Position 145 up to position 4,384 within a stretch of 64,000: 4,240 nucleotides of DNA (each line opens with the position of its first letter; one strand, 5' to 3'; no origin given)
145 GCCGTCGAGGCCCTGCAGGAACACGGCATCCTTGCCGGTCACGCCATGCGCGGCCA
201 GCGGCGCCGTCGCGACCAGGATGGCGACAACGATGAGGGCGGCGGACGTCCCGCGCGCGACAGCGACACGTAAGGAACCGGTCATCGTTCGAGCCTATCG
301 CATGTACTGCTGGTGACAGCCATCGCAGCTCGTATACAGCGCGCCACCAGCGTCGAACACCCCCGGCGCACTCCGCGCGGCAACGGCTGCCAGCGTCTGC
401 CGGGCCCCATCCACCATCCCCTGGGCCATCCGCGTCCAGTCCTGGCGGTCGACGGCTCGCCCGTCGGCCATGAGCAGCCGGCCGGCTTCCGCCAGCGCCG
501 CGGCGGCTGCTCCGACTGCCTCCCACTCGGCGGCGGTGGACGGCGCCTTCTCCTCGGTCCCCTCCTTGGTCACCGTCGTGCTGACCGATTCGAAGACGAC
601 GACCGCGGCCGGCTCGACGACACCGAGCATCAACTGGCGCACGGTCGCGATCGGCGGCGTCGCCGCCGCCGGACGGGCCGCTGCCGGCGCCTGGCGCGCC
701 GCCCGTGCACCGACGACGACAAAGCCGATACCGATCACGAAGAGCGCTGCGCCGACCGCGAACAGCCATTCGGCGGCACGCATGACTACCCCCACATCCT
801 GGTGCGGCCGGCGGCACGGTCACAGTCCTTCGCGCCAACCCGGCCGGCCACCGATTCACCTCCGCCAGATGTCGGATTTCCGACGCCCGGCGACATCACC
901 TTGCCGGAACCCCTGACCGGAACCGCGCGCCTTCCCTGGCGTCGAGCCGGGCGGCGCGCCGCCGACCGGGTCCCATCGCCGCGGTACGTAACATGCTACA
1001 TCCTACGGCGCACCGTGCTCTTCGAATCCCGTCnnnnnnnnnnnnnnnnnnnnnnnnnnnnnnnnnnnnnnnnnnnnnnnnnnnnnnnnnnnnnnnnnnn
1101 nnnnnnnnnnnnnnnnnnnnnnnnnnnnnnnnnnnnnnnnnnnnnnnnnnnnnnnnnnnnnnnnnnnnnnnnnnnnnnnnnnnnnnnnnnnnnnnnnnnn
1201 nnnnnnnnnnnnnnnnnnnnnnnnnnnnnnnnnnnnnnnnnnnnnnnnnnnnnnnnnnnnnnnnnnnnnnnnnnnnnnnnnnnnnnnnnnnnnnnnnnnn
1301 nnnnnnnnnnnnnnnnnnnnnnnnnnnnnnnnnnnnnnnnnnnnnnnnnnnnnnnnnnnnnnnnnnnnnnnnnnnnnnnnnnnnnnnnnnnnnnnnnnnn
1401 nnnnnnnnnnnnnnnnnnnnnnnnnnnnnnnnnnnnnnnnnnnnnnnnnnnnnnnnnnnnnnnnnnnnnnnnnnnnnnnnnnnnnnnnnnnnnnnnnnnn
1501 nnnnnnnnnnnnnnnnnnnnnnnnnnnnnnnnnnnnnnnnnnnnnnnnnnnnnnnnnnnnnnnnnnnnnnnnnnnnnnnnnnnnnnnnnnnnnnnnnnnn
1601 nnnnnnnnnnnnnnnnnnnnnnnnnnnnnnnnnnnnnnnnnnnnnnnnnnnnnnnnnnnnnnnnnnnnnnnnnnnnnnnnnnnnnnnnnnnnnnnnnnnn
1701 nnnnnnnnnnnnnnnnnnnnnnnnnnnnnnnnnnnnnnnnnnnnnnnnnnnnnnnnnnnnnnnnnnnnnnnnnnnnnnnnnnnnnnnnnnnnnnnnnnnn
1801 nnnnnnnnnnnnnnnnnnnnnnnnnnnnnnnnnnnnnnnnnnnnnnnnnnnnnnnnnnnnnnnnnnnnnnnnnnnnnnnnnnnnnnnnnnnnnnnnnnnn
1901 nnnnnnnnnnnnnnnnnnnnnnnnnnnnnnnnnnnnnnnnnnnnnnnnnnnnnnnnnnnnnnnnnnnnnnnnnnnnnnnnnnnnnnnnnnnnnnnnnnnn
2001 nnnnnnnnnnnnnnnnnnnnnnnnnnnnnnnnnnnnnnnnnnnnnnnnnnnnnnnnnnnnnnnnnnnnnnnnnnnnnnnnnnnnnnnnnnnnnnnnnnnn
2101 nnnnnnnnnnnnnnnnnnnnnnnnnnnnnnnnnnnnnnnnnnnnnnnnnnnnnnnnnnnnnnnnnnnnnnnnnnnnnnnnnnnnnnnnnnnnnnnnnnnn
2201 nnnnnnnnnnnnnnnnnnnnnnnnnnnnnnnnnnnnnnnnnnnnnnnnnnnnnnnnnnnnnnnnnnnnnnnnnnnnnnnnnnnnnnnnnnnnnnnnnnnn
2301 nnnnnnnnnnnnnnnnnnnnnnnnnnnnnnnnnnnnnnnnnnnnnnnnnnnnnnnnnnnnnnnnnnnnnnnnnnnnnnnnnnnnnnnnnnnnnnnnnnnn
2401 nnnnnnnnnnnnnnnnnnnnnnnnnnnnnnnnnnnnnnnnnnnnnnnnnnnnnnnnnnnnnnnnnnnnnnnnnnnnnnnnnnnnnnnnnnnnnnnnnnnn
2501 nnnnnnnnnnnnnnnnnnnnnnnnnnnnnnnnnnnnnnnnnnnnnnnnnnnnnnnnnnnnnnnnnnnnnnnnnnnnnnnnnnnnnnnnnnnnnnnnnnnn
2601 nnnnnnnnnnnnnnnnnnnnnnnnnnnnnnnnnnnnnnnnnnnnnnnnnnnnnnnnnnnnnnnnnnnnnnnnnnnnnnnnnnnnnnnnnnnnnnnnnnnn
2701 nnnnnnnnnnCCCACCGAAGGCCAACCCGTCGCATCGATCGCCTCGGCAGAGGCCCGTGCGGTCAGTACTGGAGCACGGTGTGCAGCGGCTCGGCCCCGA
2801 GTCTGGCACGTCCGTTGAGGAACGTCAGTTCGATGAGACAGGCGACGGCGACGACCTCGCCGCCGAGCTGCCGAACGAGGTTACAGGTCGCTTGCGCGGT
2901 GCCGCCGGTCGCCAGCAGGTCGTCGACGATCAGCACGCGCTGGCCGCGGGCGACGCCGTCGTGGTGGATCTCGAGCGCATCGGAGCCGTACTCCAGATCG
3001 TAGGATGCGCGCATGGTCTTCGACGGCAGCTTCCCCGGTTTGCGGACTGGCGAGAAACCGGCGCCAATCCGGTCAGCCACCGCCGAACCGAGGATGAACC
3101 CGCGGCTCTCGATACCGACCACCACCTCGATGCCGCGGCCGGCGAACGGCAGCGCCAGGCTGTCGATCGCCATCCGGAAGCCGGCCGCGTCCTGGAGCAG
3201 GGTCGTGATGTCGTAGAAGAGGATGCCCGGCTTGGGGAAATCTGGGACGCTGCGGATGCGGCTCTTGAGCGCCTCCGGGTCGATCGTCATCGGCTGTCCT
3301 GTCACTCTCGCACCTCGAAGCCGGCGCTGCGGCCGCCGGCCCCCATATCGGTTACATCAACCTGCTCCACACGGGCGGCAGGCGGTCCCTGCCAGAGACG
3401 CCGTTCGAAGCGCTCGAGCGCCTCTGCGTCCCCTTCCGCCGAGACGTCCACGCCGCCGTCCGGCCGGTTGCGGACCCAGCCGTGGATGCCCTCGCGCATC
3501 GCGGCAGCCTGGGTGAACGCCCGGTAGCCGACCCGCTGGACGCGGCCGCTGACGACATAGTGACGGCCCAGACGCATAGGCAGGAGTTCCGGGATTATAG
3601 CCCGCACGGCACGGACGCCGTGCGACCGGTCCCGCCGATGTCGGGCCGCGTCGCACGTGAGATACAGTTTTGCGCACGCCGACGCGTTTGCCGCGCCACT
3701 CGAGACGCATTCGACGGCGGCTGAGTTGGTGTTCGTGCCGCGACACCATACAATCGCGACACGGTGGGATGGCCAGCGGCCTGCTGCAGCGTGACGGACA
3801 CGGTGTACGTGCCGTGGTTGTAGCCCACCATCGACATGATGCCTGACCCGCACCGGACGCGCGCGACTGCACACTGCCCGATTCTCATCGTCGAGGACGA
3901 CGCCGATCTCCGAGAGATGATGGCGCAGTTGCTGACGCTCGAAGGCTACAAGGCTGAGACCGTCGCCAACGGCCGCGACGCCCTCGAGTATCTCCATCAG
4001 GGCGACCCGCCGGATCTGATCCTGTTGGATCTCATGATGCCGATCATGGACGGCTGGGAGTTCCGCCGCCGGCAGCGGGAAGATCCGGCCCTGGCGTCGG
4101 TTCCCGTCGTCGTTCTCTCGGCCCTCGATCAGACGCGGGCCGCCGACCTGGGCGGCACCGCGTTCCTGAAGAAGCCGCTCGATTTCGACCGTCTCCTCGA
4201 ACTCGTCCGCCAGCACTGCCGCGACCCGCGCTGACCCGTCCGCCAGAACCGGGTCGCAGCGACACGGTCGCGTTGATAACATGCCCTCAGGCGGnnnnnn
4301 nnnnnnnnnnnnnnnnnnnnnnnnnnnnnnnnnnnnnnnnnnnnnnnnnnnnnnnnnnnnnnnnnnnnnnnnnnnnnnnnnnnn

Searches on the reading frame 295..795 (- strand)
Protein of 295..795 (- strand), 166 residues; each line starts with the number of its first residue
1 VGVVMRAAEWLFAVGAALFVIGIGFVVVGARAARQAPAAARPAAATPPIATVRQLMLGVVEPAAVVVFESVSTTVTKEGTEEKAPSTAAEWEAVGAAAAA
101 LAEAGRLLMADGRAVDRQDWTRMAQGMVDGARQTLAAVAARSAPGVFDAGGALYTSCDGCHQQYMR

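Call 23: search_protein_families(library=pfam, proteins=[window:295-795:-], max_evalue=0.1)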
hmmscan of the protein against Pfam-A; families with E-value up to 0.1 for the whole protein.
window:295-795:- (166 aa): 3 families
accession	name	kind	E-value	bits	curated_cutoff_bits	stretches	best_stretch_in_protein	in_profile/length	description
PF01322.25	Cytochrom_C_2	-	0.0082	17.5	26.5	1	117-164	73-120/121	Cytochrome C'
PF16455.10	UBD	-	0.077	13.6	27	0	91-155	41-88/103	Ubiquitin-binding domain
PF11381.13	DUF3185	-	0.088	13.2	25.3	0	14-60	3-50/59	Protein of unknown function (DUF3185)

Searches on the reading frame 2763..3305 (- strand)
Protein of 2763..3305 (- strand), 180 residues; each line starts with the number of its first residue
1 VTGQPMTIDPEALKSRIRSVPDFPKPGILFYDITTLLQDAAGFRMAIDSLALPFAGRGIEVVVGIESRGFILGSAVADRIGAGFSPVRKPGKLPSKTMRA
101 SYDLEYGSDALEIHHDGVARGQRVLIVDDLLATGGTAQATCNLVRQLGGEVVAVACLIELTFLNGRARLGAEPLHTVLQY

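Call 23: search_protein_families(library=pfam, proteins=[window:2763-3305:-], max_evalue=0.1)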
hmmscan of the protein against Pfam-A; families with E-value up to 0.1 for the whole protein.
window:2763-3305:- (180 aa): 2 families
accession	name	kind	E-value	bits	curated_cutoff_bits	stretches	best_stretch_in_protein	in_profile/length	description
PF00156.33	Pribosyltran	-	2.3e-14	53.4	26.3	1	55-158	26-124/158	Phosphoribosyl transferase domain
PF14681.12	UPRTase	-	0.002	18.1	27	1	121-158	120-159/206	Uracil phosphoribosyltransferase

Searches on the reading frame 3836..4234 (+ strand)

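Call 23: search_protein_families(library=pfam, proteins=[window:3836-4234:+], max_evalue=0.1)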
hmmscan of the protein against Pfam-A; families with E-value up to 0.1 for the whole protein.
window:3836-4234:+ (132 aa): 1 family
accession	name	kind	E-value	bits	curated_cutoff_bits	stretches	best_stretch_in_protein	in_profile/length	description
PF00072.30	Response_reg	-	1.1e-23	84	30.2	1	16-124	1-110/111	Response regulator receiver domain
